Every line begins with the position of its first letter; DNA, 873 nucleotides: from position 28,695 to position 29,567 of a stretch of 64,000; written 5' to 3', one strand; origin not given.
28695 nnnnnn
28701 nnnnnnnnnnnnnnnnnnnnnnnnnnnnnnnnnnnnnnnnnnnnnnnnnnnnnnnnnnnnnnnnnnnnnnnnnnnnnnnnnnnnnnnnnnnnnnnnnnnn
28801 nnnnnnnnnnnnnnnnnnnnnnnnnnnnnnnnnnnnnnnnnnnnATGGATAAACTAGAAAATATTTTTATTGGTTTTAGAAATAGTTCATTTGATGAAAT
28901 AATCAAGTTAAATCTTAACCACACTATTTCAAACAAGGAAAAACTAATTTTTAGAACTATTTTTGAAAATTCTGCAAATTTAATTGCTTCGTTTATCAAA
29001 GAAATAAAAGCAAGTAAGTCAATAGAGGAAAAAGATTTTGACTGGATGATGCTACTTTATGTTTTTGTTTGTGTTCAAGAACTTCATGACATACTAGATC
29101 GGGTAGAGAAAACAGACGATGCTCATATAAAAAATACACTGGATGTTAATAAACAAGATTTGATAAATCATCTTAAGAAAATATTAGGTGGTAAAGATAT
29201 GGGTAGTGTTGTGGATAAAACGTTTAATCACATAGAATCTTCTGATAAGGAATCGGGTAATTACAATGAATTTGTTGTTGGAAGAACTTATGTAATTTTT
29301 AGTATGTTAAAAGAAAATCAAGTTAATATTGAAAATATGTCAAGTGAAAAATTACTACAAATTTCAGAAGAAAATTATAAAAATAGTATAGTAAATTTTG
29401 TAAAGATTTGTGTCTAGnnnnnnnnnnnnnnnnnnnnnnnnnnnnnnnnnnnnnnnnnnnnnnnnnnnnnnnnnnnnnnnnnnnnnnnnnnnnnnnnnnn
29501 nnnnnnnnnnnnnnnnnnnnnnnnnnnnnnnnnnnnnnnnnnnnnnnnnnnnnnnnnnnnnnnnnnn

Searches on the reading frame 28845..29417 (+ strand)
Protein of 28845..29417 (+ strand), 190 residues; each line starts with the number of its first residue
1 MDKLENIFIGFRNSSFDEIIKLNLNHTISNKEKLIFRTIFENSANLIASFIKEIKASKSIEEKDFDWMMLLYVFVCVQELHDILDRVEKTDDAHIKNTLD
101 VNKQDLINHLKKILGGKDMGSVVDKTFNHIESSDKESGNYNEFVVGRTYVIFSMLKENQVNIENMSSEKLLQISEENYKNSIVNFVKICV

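Call 12: search_protein_families(library=pfam, proteins=[window:28845-29417:+], max_evalue=0.01)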
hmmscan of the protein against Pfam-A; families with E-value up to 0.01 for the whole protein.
window:28845-29417:+ (190 aa): 0 families

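Call 17: find_encoding_contigs(protein=window:28845-29417:+, flank=10000, max_places=10)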
Protein window:28845-29417:+ (190 aa): 1 contig read that carries it; 1 place shown.
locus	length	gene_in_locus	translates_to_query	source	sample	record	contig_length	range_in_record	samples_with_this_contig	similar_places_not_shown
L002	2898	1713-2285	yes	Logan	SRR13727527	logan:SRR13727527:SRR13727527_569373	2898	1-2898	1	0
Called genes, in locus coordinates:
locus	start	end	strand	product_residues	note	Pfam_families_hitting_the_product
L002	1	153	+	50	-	?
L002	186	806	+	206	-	-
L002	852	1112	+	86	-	PF14213:DUF4325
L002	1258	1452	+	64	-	-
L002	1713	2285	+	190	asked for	-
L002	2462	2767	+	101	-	-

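Call 27: find_homologous_proteins(query=window:28845-29417:+, max_evalue=0.01)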
Query window:28845-29417:+ (190 aa): 7 proteins with E <= 0.01 among 183 candidates.
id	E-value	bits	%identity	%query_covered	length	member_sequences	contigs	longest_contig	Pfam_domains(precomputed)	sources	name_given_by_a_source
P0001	1.0e-114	398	100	100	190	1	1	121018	-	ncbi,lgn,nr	ncbi:MAG: hypothetical protein Q7S96_02540 [bacterium]|nr:hypothetical protein [bacterium]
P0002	7.3e-98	343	86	100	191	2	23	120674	-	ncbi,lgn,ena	-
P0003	2.1e-78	280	73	98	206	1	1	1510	-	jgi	-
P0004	8.1e-77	275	69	100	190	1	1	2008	-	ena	-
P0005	3.3e-74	267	69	99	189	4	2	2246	-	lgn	-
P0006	2.7e-64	234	62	100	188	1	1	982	-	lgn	-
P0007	8.9e-60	220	56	100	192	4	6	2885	-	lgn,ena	-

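Call 28: find_encoding_contigs(protein=P0002, flank=10000, max_places=10)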
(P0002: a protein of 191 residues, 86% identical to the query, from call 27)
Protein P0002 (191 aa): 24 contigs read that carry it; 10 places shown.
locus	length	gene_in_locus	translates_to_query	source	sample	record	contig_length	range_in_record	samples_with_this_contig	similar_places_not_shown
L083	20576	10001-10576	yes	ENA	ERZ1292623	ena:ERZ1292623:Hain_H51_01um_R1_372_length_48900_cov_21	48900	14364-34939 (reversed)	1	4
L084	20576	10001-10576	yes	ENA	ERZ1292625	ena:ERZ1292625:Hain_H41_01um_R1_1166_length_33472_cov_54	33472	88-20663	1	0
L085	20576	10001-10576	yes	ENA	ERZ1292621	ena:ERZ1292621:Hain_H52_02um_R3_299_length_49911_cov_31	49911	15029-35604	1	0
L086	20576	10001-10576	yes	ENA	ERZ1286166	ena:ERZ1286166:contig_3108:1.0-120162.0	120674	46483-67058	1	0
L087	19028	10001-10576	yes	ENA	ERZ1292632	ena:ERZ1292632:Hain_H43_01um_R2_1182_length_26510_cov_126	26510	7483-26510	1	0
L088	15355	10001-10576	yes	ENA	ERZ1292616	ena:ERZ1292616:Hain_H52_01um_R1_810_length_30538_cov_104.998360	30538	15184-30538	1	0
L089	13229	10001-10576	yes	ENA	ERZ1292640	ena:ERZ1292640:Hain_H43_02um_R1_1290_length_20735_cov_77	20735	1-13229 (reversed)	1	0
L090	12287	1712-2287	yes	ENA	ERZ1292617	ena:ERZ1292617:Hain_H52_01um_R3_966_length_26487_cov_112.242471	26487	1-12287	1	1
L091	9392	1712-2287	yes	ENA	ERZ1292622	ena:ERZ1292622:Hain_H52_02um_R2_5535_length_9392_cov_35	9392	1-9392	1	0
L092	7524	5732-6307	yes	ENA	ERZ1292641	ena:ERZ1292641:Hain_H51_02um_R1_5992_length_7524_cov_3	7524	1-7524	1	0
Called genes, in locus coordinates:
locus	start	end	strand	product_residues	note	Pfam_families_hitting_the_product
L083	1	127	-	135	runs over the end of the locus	PF09997:DUF2238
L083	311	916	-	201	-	PF00334:NDK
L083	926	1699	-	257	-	PF00557:Peptidase_M24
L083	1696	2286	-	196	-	PF00406:ADK, PF13207:AAA_17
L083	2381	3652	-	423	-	PF00344:SecY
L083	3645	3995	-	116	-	-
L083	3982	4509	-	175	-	PF00333:Ribosomal_S5, PF03719:Ribosomal_S5_C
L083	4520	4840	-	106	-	PF00861:Ribosomal_L18p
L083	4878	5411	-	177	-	PF00347:Ribosomal_L6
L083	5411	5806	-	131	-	PF00410:Ribosomal_S8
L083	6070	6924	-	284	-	-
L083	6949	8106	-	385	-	PF00390:malic, PF00899:ThiF (faint), PF03949:Malic_M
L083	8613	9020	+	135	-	-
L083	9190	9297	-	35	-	-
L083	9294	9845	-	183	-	PF01936:NYN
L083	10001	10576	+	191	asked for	-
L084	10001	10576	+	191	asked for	-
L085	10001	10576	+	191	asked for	-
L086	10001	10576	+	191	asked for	-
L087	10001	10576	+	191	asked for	-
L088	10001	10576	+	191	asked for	-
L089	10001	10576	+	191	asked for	-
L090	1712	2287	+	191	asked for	-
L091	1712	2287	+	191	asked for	-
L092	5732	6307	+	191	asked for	-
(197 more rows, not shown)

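Call 29: find_encoding_contigs(protein=P0007, flank=5000, max_places=6)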
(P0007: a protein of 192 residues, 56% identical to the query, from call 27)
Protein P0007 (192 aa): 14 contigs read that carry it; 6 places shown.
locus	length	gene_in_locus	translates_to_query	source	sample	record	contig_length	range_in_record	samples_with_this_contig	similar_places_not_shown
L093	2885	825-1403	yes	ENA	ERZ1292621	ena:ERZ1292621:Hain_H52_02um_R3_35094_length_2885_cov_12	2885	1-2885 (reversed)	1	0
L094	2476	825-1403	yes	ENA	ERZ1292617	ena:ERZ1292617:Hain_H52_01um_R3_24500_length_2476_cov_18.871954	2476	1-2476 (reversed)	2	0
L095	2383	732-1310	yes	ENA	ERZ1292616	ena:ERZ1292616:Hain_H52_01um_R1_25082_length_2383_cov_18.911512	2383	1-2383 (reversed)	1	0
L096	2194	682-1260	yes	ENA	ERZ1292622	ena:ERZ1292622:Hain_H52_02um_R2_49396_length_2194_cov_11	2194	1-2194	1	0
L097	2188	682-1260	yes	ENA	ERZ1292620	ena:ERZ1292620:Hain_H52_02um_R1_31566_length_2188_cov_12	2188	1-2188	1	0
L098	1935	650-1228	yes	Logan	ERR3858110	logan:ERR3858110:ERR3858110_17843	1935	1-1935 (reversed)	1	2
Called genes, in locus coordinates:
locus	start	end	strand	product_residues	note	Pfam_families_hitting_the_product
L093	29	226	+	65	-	PF12844:HTH_19, PF13560:HTH_31, PF13443:HTH_26, PF01381:HTH_3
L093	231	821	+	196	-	-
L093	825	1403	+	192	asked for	-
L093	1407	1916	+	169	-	-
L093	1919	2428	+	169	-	PF01230:HIT (weak)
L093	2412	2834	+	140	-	-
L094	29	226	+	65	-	PF12844:HTH_19, PF13560:HTH_31, PF13443:HTH_26, PF01381:HTH_3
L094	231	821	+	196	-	-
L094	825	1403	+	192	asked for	-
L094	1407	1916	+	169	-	-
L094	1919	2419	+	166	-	PF01230:HIT (weak)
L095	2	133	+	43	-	?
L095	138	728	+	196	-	-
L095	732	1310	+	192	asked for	-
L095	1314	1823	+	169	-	-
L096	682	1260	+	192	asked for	-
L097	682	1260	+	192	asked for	-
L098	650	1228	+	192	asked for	-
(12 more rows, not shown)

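Call 39: search_protein_families(library=padloc, proteins=[window:28845-29417:+], max_evalue=0.01)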
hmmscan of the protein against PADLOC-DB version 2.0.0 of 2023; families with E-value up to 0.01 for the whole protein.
window:28845-29417:+ (190 aa): 0 families

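Call 40: search_protein_families(library=ncbifam, proteins=[window:28845-29417:+], max_evalue=0.01)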
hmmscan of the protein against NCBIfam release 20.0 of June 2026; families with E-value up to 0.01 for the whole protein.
window:28845-29417:+ (190 aa): 0 families

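Call 41: find_encoding_contigs(protein=P0003, flank=5000, max_places=4)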
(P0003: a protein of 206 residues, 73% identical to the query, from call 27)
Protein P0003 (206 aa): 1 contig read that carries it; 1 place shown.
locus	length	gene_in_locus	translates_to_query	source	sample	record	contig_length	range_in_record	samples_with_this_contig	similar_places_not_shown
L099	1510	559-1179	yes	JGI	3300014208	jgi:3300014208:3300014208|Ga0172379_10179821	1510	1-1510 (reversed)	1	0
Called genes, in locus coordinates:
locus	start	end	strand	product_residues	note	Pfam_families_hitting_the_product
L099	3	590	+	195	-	?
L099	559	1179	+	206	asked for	-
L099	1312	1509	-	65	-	?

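Call 42: find_encoding_contigs(protein=P0004, flank=5000, max_places=4)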
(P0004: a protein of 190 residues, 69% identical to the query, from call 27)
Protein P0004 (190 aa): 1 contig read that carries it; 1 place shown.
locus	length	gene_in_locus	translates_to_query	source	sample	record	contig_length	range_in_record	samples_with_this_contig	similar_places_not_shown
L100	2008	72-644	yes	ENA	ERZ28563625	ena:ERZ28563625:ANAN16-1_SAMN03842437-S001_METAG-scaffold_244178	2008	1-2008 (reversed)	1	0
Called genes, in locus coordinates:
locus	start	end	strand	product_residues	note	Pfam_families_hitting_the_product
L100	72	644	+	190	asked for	-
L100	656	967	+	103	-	-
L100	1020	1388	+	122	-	-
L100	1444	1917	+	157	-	-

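Call 43: find_encoding_contigs(protein=P0005, flank=5000, max_places=4)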
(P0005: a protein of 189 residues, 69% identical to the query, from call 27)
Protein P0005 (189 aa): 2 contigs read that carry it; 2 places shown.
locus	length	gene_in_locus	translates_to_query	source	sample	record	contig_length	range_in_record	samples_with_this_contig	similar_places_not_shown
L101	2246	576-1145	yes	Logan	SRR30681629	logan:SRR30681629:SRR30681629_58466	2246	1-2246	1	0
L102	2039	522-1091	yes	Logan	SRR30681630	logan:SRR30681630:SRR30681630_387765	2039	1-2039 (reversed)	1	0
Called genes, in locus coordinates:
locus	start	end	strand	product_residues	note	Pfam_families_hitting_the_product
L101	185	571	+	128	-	-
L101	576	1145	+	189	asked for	-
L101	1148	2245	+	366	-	?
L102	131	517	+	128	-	-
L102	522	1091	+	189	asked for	-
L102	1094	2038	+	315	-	?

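Call 54: search_protein_families(library=phrogs, proteins=[window:28845-29417:+], max_evalue=0.01)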
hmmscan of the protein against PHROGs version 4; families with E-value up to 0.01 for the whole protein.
window:28845-29417:+ (190 aa): 0 families

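Call 88: search_solved_structures(query=A7, max_evalue=1)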
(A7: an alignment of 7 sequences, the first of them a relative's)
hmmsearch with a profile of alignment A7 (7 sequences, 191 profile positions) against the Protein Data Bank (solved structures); distinct sequences matched with E-value up to 1: 4.
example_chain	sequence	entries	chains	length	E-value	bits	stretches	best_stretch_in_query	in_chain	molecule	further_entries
3igx_A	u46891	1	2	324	0.23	14.3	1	3-115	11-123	Transaldolase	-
3tk7_A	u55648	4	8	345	0.27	14.1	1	3-115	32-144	Transaldolase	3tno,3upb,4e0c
3te9_A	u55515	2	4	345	0.33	13.8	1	3-115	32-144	Transaldolase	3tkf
6x67_C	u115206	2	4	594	0.83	12.5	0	11-113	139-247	Transposase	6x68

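Call 93: predict_structure(alignment_id=A7)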
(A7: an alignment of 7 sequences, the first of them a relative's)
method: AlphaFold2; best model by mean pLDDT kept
length: 190 residues; sequences in the alignment: 7
mean_pLDDT: 84.5   pTM: 0.85
mean pLDDT of the five models: 84.5, 83.4, 82.7, 81.9, 80.4
residues with pLDDT >= 90: 68; 70-90: 106; 50-70: 15; < 50: 1
segments of 3 or more residues with pLDDT < 50: none
pLDDT, mean of each block of 10 residues (from residue 1): 82 94 89 91 91 89 90 92 86 81 91 82 85 64 70 91 80 80 75
secondary structure, 60 per line:
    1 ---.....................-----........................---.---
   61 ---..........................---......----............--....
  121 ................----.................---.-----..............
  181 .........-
elements in order: H4-24 H30-53 H64-89 H93-98 H103-114 H117-136 H141-157 H167-189

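Call 95: fold_search(model_id=the predicted structure, library=pdb)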
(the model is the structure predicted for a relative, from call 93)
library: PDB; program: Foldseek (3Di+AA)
matches with E <= 10: 503; with E <= 0.001: 0
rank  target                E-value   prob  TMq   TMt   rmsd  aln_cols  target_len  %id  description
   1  8pkm_R                2.3e-01  0.12  0.19  0.15  20.5       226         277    8  Befiradol-bound serotonin 5-HT1A receptor - Gi Protein Complex (released 2024-05-29)
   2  8hn8_R                2.7e-01  0.23  0.22  0.17  20.8       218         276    8  Cryo-EM structure of ligand histamine-bound Histamine H4 receptor Gi complex (released 2023-12-20)
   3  7f4d_R                3.5e-01  0.12  0.19  0.15  20.6       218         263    7  Cryo-EM structure of alpha-MSH-bound melanocortin-1 receptor in complex with Gs protein and Nb35 (released 2021-09-08)
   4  7f4f_R                3.9e-01  0.13  0.20  0.16  19.9       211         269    8  Cryo-EM structure of afamelanotide-bound melanocortin-1 receptor in complex with Gs protein and scFv16 (released 2021-09-08)
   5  8ugy_R                4.3e-01  0.12  0.20  0.17  17.6       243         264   10  Serotonin 1E receptor (5-HT1eR)-Gi1 Complex bound with Mianserin (released 2024-05-01)
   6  8kig_R                4.3e-01  0.11  0.18  0.15  17.3       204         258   10  Cryo-EM structure of MC3R in complex with SHU9119 (released 2025-02-26)
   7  9vj6_R                4.5e-01  0.11  0.20  0.15  23.2       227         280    8  Cryo-EM structure of 5-HT1AR-Gi3 in complex with F-15599 (released 2025-11-12)
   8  8yh0_R                4.7e-01  0.14  0.21  0.17  19.8       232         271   10  A3R-Gi complex bound to NECA (released 2024-11-06)
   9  8pjk_R                4.7e-01  0.09  0.19  0.15  23.7       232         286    8  ST171-bound serotonin 5-HT1A receptor - Gi Protein Complex (released 2024-05-29)
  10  7ejx_R                5.2e-01  0.15  0.21  0.19  16.1       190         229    7  Structure of the GPR88-Gi1 signaling complex bound to a synthetic ligand (released 2022-04-13)
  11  7e2y_R                5.2e-01  0.13  0.22  0.17  22.5       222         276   10  Serotonin-bound Serotonin 1A (5-HT1A) receptor-Gi protein complex (released 2021-04-14)
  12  9vmy_R                5.2e-01  0.09  0.20  0.16  18.9       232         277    8  Cryo-EM structure of 5-HT1AR-GoA in complex with TMU4142 (released 2025-11-12)
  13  9hyi_R                5.8e-01  0.10  0.20  0.16  22.8       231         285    9  DP81-bound serotonin 5-HT1A receptor - Gi Protein Complex (released 2026-01-21)
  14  7aue_R                5.8e-01  0.08  0.17  0.14  20.6       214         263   11  Melanocortin receptor 4 (MC4R) Gs protein complex (released 2021-04-28)
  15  8oyy_A                6.1e-01  0.25  0.27  0.22  14.9       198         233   10  De novo designed soluble GPCR-like fold GLF_32 (released 2023-10-18)
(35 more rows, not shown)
